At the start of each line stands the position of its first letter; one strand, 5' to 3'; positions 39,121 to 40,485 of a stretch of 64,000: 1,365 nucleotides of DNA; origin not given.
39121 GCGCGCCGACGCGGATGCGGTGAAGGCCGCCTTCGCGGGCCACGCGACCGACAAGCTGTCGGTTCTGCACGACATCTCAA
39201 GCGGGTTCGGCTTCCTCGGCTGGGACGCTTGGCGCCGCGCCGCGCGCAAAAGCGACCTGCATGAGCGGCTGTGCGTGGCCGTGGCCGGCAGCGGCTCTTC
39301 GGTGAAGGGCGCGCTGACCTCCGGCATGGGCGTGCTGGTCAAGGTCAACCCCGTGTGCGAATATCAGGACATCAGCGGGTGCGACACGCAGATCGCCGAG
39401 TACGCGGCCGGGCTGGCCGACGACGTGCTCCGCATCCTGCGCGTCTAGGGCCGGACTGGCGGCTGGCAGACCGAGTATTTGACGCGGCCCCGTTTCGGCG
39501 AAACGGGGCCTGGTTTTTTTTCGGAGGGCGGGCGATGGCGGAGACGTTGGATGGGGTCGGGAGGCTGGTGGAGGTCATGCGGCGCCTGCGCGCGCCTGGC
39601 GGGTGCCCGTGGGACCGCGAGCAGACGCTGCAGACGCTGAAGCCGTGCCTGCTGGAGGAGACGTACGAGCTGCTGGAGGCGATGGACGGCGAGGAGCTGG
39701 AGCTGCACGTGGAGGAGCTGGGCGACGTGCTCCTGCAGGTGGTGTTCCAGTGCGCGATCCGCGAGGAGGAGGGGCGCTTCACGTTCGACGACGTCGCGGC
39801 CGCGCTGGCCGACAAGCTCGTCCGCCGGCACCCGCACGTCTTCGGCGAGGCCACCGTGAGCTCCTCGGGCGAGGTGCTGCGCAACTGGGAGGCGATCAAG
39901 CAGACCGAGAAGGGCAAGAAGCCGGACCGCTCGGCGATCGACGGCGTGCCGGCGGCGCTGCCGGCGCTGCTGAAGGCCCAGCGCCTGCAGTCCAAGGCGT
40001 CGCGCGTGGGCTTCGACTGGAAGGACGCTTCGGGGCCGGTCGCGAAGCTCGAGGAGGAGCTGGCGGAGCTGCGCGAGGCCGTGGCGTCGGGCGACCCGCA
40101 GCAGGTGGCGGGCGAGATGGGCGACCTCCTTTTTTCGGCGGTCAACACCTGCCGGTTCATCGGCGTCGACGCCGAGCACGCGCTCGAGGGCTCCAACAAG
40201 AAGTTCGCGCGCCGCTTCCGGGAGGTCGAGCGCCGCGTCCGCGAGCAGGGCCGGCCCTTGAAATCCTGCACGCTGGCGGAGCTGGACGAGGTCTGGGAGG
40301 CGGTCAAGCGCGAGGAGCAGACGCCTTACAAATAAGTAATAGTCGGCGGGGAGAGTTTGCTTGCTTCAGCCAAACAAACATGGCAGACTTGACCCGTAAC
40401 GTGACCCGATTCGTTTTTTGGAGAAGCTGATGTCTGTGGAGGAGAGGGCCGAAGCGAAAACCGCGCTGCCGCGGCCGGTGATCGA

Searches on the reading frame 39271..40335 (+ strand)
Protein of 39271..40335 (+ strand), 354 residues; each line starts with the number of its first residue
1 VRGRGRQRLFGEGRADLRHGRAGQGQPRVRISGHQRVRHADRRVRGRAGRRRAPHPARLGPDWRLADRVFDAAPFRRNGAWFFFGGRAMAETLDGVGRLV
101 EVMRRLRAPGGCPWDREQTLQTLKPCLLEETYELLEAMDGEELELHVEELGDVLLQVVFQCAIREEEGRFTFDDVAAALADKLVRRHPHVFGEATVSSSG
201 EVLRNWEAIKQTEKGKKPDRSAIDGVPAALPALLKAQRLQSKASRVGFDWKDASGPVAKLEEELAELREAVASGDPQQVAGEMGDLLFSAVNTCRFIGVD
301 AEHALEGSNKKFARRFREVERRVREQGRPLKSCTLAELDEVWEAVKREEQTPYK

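Call 25: search_protein_families(library=pfam, proteins=[window:39271-40335:+], max_evalue=0.001)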
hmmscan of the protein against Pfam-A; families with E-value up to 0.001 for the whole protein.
window:39271-40335:+ (354 aa): 2 families
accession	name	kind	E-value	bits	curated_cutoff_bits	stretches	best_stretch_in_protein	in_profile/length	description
PF03819.22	MazG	-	1.5e-37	128.1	22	2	118-191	1-74/74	MazG nucleotide pyrophosphohydrolase domain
PF01503.22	PRA-PH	-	1.2e-10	42.1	21.3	1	251-306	23-80/86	Phosphoribosyl-ATP pyrophosphohydrolase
